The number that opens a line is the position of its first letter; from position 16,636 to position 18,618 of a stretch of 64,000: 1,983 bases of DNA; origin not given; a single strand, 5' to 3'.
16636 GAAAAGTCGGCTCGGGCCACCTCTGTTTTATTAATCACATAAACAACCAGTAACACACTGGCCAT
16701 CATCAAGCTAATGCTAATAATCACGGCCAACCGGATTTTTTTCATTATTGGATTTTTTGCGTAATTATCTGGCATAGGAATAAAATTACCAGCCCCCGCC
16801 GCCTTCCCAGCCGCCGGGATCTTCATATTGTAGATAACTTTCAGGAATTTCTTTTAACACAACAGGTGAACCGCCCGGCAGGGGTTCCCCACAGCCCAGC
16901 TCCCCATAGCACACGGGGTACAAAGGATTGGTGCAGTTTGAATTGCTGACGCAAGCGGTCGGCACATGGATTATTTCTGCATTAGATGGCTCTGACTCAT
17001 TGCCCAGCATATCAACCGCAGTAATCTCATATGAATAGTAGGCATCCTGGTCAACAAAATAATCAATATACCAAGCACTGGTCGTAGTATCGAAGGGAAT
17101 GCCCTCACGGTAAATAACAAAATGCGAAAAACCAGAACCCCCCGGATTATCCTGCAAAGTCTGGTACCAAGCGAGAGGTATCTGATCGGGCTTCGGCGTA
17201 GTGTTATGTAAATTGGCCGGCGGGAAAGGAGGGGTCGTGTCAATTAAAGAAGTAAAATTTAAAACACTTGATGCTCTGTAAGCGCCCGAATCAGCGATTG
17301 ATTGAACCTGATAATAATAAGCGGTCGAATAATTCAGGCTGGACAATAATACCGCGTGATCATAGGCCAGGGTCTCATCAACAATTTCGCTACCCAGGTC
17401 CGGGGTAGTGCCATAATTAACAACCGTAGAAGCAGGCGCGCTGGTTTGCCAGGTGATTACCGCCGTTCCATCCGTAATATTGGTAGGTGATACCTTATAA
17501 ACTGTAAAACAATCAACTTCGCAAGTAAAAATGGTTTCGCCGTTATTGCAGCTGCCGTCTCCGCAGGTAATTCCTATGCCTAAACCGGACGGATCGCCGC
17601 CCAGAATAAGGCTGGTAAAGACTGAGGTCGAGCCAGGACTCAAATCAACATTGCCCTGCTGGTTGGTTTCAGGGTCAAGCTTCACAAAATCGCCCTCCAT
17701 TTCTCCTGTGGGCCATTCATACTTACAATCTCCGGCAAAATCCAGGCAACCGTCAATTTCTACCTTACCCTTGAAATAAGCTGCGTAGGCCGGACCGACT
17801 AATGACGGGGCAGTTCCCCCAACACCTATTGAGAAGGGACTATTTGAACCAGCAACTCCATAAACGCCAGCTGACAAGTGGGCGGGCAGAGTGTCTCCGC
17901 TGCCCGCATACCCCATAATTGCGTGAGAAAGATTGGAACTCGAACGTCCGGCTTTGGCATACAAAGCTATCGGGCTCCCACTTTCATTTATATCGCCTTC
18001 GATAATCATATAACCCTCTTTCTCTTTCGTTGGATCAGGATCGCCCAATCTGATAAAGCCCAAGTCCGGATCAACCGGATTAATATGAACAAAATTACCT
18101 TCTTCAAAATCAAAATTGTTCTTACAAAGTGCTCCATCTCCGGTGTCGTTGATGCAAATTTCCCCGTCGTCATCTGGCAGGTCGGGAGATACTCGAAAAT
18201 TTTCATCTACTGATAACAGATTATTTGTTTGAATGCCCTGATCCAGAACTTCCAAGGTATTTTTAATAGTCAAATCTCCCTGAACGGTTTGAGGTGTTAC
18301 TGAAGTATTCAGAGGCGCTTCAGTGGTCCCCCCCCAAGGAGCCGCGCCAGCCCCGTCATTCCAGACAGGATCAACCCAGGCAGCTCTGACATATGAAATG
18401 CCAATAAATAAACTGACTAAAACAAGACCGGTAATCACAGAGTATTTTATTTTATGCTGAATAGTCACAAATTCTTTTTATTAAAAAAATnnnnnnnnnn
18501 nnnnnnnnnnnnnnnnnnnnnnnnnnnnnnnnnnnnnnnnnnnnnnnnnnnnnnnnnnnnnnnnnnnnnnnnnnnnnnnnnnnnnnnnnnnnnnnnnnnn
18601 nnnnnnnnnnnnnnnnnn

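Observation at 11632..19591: Three mid-size paralogs share Cys-bracketed motifs (CxNDxC...W near the N-terminus, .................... near the C-terminus) plus an FN3 domain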

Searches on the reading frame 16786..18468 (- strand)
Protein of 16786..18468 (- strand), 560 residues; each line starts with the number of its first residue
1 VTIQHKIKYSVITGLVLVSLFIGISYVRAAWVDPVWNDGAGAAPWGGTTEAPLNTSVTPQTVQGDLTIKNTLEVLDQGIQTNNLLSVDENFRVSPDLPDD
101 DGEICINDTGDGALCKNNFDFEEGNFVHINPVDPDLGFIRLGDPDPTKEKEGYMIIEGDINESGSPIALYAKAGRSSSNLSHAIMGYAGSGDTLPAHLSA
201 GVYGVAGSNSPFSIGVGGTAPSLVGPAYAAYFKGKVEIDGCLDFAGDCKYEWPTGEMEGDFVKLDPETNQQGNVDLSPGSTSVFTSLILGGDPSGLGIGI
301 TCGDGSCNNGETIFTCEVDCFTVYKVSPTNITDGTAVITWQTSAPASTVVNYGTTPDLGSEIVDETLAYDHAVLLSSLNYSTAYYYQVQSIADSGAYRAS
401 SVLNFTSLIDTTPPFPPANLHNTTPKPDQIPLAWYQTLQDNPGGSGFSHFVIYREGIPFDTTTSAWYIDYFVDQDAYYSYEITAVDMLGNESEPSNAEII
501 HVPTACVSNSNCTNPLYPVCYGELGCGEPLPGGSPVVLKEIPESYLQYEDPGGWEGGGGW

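Call 3: search_protein_families(library=pfam, proteins=[window:16786-18468:-], max_evalue=1)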
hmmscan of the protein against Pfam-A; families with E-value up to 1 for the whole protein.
window:16786-18468:- (560 aa): 2 families
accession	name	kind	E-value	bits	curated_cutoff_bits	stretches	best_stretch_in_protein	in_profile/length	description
PF16656.11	Pur_ac_phosph_N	-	5.3e-08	33.7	30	1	325-406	5-92/93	Purple acid Phosphatase, N-terminal domain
PF00041.27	fn3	-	0.09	13.4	25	1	326-404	6-82/84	Fibronectin type III domain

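Call 4: search_protein_families(library=ncbifam, proteins=[window:16786-18468:-], max_evalue=1)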
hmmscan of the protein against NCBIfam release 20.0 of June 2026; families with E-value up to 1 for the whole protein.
window:16786-18468:- (560 aa): 1 family
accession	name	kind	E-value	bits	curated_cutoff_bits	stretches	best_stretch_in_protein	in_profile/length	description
NF041611.1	exoglucan_CbhB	equivalog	2.4e-09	35.8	1950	1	328-503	714-887/997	exoglucanase CbhB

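Call 10: find_homologous_proteins(query=window:16786-18468:-)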
Query window:16786-18468:- (560 aa): 11 proteins with E <= 0.001 among 8000 candidates.
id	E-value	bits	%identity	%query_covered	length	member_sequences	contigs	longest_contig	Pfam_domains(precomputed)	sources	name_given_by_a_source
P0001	0.0e+0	1277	100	98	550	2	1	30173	PF16656.12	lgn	-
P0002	9.5e-153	528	50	95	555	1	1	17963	PF16656.12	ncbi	-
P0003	6.6e-152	525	47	95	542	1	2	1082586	PF16656.12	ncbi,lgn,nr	ncbi:MAG: fibronectin type III domain-containing protein [Candidatus Nomurabacteria bacterium]|nr:MA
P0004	2.3e-114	401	42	95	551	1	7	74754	PF16656.12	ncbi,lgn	-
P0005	6.8e-33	132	37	19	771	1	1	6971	PF16655.13,PF17425.9,PF25059.2,PF26527.1,PF23376.2,PF25077.2,PF22986.4,PF16893.12,PF28407.1,PF00041.28,PF16656.12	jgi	jgi:hypothetical protein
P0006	1.4e-19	89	35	22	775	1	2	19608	PF16655.13,PF25059.2,PF16323.12,PF16893.12,PF16389.12,PF00041.28,PF10179.16,PF16656.12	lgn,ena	-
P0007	5.6e-8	50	39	19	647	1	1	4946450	PF24996.1,PF16655.13,PF07646.22,PF13964.13,PF24681.2,PF13415.13,PF24981.2,PF01344.32,PF25210.2,PF00041.28,PF16656.12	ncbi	-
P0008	2.6e-7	48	35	14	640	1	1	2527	PF18370.8,PF05548.18,PF00041.28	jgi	jgi:chitodextrinase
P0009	1.4e-5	42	36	11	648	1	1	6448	PF09992.15,PF16656.12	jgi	jgi:hypothetical protein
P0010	3.4e-5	41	40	15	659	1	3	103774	PF04773.19,PF00041.28,PF16656.12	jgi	jgi:outer membrane lipoprotein-sorting protein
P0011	8.3e-5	40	38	17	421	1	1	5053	PF01471.24,PF00041.28,PF16656.12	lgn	-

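Call 41: search_protein_families(library=pfam, alignment_id=A5, max_evalue=0.001)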
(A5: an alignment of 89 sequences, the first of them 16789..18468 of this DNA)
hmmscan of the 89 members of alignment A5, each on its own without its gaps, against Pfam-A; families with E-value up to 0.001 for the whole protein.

A. member 1, window:16789-18468:- (560 aa): 1 family
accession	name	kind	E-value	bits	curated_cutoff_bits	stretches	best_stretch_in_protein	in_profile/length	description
PF16656.11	Pur_ac_phosph_N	-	5.3e-08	33.7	30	1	325-406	5-92/93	Purple acid Phosphatase, N-terminal domain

B. families by the number of members that match (of 89 scanned): 10 families
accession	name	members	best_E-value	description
PF16656.11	Pur_ac_phosph_N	11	3.8e-09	Purple acid Phosphatase, N-terminal domain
PF00041.27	fn3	7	1.2e-11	Fibronectin type III domain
PF18998.6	Flg_new_2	6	3.1e-19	Divergent InlB B-repeat domain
PF07591.16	PT-HINT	3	1.3e-12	Pretoxin HINT domain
PF14890.11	Intein_splicing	2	1.6e-09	Intein splicing domain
PF01079.26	Hint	2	8e-08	Hint module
PF13403.11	Hint_2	1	9.5e-08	Hint domain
PF05203.21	Hom_end_hint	1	3.5e-06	Hom_end-associated Hint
PF14623.11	Vint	1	0.00019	Hint-domain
PF09479.16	Flg_new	1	0.00093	Listeria-Bacteroides repeat domain (List_Bact_rpt)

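Call 45: find_homologous_proteins(query=A5, max_evalue=0.00001)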
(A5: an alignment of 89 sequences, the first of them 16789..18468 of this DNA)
Query A5 (89 sequences) (560 aa, profile of the alignment): 11 proteins with E <= 0.00001 among 8000 candidates.
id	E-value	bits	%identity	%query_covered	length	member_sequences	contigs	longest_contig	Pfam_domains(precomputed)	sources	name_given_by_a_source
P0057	3.2e-103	364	28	34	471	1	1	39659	-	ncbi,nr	ncbi:MAG: hypothetical protein HY420_02965 [Candidatus Kerfeldbacteria bacterium]|nr:hypothetical pr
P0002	5.6e-87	311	50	95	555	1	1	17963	PF16656.12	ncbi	-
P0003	2.7e-81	292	47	95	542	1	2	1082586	PF16656.12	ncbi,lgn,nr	ncbi:MAG: fibronectin type III domain-containing protein [Candidatus Nomurabacteria bacterium]|nr:MA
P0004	7.8e-79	284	42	95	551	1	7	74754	PF16656.12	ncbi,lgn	-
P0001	3.6e-78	282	100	98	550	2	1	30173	PF16656.12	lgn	-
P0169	3.7e-19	87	29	27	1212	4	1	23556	PF08400.17,PF13620.13,PF22904.4,PF17210.10,PF00041.28,PF16656.12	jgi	jgi:hypothetical protein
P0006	6.2e-17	80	35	22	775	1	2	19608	PF16655.13,PF25059.2,PF16323.12,PF16893.12,PF16389.12,PF00041.28,PF10179.16,PF16656.12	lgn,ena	-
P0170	1.7e-16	78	36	12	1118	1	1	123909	PF16655.13,PF25059.2,PF23376.2,PF01471.24,PF00041.28,PF10179.16,PF16656.12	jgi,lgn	jgi:peptidoglycan hydrolase-like protein with peptidoglycan-binding domain/phosphodiesterase/alkalin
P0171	4.8e-16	77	42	12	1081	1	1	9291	PF16655.13,PF17425.9,PF13715.13,PF25059.2,PF13620.13,PF17210.10,PF00041.28,PF16656.12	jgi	jgi:hypothetical protein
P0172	1.2e-14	72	32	12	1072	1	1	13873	PF16655.13,PF25059.2,PF23376.2,PF01471.24,PF00041.28,PF16656.12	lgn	-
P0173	6.5e-7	47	38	11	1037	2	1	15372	-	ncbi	-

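Call 47: predict_structure(alignment_id=A5)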
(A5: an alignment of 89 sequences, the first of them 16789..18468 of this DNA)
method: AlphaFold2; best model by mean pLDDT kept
length: 560 residues; sequences in the alignment: 89
mean_pLDDT: 71.6   pTM: 0.49
mean pLDDT of the five models: 71.6, 70.6, 68.5, 68.6, 68.1
residues with pLDDT >= 90: 194; 70-90: 89; 50-70: 160; < 50: 117
segments of 3 or more residues with pLDDT < 50: 1-6, 27-55, 121-127, 139-141, 148-161, 163-166, 186-191, 193-213, 557-560
pLDDT, mean of each block of 10 residues (from residue 1): 49 84 53 43 40 47 60 52 52 57 72 69 47 54 48 44 48 55 49 44 40 49 53 61 74 60 64 67 62 81 89 94 97 93 97 95 97 93 96 93 91 92 91 91 88 98 96 97 95 97 95 94 90 54 64 58
secondary structure, 60 per line:
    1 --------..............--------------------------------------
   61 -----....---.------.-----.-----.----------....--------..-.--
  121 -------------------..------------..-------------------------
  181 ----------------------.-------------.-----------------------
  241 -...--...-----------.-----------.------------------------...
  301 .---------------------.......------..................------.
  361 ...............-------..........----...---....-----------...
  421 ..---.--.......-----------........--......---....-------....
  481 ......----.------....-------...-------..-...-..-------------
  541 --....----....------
elements in order: H9-22 E66-69 E103-106 E242-244 E247-249 H298-301 E323-329 E336-353 E360-375 E383-392 E397-399 E403-406 E418-422 E429-435 E447-454 E457-462 E466-469 E477-486 E498-501 H543-546 H551-554

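Call 52: fold_search(model_id=the predicted structure, library=pdb)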
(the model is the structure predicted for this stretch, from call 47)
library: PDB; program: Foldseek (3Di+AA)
matches with E <= 10: 1903; with E <= 0.001: 564
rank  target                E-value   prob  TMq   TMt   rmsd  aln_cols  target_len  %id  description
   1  8bxr                  4.2e-10  1.00  0.18  0.31   9.4       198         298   17  Titin FnIII-domain I109-I111 (I/A4-A/A6) from the MIR region (released 2023-02-15)
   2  7y6e_G                4.2e-10  1.00  0.15  0.40  11.8       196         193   17  Crystal structure of sDscam FNIII23 domains, isoform Beta2v6 (released 2023-05-24)
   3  8bvo                  5.5e-10  1.00  0.18  0.44  12.7       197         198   17  Titin I110-I111 FnIII tandem from the MIR region (I/A5-I/A6) (released 2023-02-15)
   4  7y6e_D                8.6e-10  1.00  0.15  0.38  11.7       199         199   17  Crystal structure of sDscam FNIII23 domains, isoform Beta2v6 (released 2023-05-24)
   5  7y6e_B                1.0e-09  1.00  0.15  0.39  11.9       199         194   18  Crystal structure of sDscam FNIII23 domains, isoform Beta2v6 (released 2023-05-24)
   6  3p4l                  1.3e-09  1.00  0.22  0.53   6.4       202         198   16  Crystal structure of a hemojuvelin-binding fragment of neogenin (released 2010-11-17)
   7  4bq6_A                1.3e-09  1.00  0.22  0.51   7.0       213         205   16  Crystal structure of the RGMB-NEO1 complex form 1 (released 2013-06-12)
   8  4bqb_C                1.4e-09  1.00  0.23  0.54   6.1       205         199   16  Crystal structure of the FN5 and FN6 domains of NEO1, form 2 (released 2013-06-12)
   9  6z3m_L                1.8e-09  1.00  0.21  0.50   7.3       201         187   17  Repulsive Guidance Molecule B (RGMB) in complex with Growth Differentiation Factor 5 (GDF5) and Neogenin 1 (NEO1). (released 2020-07-01)
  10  7y6e_C                2.0e-09  1.00  0.15  0.39  11.8       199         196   18  Crystal structure of sDscam FNIII23 domains, isoform Beta2v6 (released 2023-05-24)
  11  6z3m_E                2.1e-09  1.00  0.22  0.51   7.1       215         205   17  Repulsive Guidance Molecule B (RGMB) in complex with Growth Differentiation Factor 5 (GDF5) and Neogenin 1 (NEO1). (released 2020-07-01)
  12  7y6e_A                2.2e-09  1.00  0.15  0.40  11.8       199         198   18  Crystal structure of sDscam FNIII23 domains, isoform Beta2v6 (released 2023-05-24)
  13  4bq9_A                2.6e-09  1.00  0.24  0.54   5.9       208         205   15  Crystal structure of the FN5 and FN6 domains of NEO1, form 1 (released 2013-06-12)
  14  4bq7_A                2.6e-09  1.00  0.22  0.52   6.8       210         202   16  Crystal structure of the RGMB-Neo1 complex form 2 (released 2013-06-12)
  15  4hlj                  2.7e-09  1.00  0.23  0.48   6.3       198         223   14  Axon Guidance Receptor (released 2013-11-20)
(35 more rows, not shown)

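Call 61: search_protein_families(library=phrogs, proteins=[window:16786-18468:-], max_evalue=0.01)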
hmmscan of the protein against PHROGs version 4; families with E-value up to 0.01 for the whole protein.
window:16786-18468:- (560 aa): 1 family
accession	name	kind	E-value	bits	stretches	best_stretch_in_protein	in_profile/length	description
phrog_1696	-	tail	1.8e-05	23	1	407-497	208-294/2079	major tail protein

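Call 80: search_solved_structures(query=A5, max_evalue=1, show_alignments=0)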
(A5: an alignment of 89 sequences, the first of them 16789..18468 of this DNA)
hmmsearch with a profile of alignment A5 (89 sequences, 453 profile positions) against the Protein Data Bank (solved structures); distinct sequences matched with E-value up to 1: 92 (the best 60 are shown).
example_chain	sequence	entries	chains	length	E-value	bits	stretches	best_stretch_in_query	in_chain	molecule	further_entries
8q6t_I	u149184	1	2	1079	8e-15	57.9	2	302-404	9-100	Titin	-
8g4l_bm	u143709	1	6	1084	1.1e-09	41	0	296-404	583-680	Titin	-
7ndg_B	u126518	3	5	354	0.00025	23.4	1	298-395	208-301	Neogenin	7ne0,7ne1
3p4l_A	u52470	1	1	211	0.00067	21.9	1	298-395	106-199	Neogenin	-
6z3m_E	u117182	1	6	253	0.0007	21.9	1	298-396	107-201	Neogenin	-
4bq6_A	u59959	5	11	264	0.0007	21.9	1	298-398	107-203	NEOGENIN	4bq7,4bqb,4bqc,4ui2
3lpw_A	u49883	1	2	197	0.00072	21.8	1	309-409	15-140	A77-A78 domain from Titin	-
4bq8_A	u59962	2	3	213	0.00091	21.5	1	298-394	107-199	NEOGENIN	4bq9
1mfn_A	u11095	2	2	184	0.0022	20.2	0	313-391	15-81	FIBRONECTIN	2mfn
1x5g_A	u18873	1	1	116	0.0026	20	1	303-399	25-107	Neogenin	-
4lxo_A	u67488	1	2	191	0.0028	19.9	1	311-389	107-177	Fibronectin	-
3teu_A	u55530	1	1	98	0.0032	19.7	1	302-394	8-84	Fibcon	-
3b83_A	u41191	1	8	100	0.0034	19.6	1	303-401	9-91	TEN-D3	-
9p6s_C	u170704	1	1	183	0.0039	19.4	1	311-389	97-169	Fibronectin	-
5x83_B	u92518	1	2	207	0.0046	19.2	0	304-398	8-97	Netrin receptor DCC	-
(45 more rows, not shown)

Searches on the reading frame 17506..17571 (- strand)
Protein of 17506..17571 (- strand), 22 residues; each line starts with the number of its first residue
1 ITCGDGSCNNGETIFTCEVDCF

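Call 70: search_solved_structures(query=A7, max_evalue=10, show_alignments=5)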
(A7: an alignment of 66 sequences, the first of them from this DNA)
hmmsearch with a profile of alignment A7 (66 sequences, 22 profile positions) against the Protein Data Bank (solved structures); distinct sequences matched with E-value up to 10: 0.
